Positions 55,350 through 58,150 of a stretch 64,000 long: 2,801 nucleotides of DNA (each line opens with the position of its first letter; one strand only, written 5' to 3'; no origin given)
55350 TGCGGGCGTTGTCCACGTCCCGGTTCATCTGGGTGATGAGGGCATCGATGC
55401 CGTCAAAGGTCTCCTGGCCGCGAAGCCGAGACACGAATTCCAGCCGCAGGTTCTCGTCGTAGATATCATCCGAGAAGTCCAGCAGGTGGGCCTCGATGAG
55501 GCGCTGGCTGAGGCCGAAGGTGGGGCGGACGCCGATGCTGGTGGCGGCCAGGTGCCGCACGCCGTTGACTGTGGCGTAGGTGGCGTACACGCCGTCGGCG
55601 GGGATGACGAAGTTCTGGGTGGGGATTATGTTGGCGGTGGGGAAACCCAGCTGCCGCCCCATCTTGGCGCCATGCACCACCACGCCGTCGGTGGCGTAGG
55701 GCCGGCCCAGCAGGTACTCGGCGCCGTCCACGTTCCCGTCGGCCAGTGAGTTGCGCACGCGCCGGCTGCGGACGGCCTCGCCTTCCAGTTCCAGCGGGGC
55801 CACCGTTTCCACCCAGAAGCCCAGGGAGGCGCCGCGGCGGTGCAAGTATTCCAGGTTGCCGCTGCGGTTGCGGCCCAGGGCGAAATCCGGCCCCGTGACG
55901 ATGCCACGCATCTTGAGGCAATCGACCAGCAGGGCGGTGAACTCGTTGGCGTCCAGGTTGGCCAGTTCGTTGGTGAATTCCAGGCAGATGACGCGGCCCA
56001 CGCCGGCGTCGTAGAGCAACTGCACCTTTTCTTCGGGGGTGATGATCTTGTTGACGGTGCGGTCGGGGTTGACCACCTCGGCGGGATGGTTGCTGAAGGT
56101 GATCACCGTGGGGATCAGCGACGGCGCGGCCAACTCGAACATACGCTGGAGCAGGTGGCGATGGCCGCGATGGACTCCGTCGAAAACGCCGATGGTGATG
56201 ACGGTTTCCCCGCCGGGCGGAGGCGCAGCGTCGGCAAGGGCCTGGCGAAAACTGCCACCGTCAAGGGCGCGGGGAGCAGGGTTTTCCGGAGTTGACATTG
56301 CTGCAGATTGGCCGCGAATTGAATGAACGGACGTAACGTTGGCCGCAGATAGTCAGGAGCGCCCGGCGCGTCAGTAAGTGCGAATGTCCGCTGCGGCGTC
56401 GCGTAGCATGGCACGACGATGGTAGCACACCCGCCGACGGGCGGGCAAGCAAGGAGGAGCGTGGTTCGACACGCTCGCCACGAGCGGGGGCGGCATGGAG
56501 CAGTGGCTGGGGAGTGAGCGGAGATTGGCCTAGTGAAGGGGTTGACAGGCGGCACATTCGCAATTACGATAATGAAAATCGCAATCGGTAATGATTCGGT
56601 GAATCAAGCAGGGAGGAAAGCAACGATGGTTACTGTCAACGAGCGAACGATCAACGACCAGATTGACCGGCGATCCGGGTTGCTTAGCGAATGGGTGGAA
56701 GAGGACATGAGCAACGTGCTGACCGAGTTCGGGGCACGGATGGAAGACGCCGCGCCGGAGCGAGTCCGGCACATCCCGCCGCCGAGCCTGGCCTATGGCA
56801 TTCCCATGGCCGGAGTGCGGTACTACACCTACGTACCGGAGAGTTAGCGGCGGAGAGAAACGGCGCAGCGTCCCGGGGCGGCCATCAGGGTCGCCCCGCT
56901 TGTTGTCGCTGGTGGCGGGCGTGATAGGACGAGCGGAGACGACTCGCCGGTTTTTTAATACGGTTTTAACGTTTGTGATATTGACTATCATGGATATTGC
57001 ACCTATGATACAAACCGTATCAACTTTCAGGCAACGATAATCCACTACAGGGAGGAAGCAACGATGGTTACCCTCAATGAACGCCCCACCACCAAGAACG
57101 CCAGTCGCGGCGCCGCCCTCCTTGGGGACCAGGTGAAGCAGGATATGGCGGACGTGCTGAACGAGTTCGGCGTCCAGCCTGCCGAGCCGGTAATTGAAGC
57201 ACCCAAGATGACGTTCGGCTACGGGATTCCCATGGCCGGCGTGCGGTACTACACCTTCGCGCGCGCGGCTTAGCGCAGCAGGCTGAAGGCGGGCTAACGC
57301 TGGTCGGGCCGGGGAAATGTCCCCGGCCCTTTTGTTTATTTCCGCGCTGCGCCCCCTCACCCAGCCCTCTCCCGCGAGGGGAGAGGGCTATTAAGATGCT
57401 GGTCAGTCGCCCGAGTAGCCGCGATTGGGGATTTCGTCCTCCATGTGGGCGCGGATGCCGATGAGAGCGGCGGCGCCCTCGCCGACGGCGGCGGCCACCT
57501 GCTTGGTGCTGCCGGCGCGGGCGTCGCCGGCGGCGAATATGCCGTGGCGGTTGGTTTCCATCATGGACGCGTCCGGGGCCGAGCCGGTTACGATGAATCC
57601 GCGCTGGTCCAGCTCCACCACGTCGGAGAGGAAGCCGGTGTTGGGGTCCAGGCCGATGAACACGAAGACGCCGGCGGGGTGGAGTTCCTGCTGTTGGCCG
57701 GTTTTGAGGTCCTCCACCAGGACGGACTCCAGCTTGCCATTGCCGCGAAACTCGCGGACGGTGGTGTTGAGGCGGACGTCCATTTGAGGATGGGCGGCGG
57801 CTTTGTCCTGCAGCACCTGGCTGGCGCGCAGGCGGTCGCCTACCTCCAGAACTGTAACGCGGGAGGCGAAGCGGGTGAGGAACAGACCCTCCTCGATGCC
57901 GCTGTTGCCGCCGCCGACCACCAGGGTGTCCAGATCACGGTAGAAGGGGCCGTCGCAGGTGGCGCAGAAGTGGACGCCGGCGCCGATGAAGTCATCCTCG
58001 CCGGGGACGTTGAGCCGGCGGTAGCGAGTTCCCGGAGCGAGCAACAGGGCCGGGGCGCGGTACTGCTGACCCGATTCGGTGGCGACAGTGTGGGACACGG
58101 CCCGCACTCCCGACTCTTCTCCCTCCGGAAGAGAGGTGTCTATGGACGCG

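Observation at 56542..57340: Two tandem paralogous small-protein genes, each with its own near-consensus promoter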

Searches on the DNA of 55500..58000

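Call 6: search_rna_families(source=window, start=55500, end=58000, threshold=evalue, max_evalue=1)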
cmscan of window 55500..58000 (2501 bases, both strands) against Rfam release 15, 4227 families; matches with E-value up to 1: 2.
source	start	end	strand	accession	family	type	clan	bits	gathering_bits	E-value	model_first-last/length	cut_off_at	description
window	57232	57337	+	RF02346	ar35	Gene; sRNA;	-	21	45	0.39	1-144/144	no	Alphaproteobacterial sRNA ar35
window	57349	57393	-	RF00381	Antizyme_FSE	Cis-reg; frameshift_element;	-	19.3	40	0.81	1-59/59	no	Antizyme RNA frameshifting stimulation element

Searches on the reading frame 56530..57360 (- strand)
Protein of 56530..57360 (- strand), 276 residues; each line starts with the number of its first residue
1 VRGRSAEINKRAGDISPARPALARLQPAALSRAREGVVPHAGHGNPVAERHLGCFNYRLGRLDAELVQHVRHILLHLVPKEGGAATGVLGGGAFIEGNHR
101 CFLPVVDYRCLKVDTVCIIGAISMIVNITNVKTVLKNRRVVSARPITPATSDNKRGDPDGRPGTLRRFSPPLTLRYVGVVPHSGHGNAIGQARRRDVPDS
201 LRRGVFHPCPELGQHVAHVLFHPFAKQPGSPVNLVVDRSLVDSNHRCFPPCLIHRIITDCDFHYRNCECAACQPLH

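Call 5: search_protein_families(library=pfam, proteins=[window:56530-57360:-], max_evalue=1)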
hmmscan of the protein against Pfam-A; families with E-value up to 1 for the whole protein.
window:56530-57360:- (276 aa): 0 families
